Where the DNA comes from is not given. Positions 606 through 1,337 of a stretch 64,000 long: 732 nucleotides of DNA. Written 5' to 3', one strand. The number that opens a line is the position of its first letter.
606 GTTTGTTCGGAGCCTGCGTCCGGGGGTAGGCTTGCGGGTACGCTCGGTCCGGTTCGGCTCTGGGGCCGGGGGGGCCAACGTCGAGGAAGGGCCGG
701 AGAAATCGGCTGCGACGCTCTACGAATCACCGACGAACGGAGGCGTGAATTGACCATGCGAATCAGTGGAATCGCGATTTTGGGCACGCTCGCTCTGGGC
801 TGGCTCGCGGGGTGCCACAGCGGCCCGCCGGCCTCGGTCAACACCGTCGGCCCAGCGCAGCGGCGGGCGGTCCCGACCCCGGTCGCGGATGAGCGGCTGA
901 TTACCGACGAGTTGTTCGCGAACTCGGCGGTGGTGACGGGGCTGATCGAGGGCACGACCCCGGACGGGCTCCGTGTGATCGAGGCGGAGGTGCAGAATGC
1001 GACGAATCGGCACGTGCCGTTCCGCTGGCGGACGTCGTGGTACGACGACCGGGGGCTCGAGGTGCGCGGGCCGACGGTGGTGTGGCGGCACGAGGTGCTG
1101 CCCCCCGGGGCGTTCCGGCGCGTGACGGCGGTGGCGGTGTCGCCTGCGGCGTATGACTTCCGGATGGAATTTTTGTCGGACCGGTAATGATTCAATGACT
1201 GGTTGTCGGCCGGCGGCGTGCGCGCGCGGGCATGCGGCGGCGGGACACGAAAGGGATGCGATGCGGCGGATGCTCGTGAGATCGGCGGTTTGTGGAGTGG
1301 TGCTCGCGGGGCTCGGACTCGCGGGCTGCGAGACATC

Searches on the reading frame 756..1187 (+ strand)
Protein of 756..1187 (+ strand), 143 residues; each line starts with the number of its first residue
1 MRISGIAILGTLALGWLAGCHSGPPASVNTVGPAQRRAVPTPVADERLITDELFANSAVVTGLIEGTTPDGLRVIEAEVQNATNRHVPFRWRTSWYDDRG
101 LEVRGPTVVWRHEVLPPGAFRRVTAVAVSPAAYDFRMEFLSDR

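Call 44: find_encoding_contigs(protein=window:756-1187:+, flank=10000, max_places=2)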
Protein window:756-1187:+ (143 aa): 4 contigs read that carry it; 2 places shown.
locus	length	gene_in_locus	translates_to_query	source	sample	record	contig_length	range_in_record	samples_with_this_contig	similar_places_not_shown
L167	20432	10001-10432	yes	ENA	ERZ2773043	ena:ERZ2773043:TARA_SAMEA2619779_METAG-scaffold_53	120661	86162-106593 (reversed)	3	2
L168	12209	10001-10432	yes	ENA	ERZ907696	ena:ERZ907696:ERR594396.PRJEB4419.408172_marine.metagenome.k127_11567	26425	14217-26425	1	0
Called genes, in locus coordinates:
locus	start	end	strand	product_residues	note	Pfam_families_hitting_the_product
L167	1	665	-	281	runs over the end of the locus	PF02569:Pantoate_ligase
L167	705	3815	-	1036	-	PF00069:Pkinase, PF07714:PK_Tyr_Ser-Thr, PF03109:ABC1 (weak), PF13181:TPR_8 (faint)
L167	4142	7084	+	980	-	PF01839:FG-GAP (faint), PF13517:FG-GAP_3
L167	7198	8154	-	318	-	PF13499:EF-hand_7 (faint), PF00036:EF-hand_1 (faint), PF13202:EF-hand_5 (faint), PF13405:EF-hand_6 (faint)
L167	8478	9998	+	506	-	-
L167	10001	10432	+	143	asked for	PF07233:DUF1425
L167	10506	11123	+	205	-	-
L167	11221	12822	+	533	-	PF01225:Mur_ligase, PF08245:Mur_ligase_M, PF02875:Mur_ligase_C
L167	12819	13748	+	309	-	PF01565:FAD_binding_4, PF02873:MurB_C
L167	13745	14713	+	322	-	PF01820:Dala_Dala_lig_N (faint), PF07478:Dala_Dala_lig_C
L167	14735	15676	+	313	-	-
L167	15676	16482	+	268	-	-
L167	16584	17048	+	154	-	PF03449:GreA_GreB_N, PF01272:GreA_GreB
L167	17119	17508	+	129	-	PF02261:Asp_decarbox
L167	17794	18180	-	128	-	PF01475:FUR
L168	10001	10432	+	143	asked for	PF07233:DUF1425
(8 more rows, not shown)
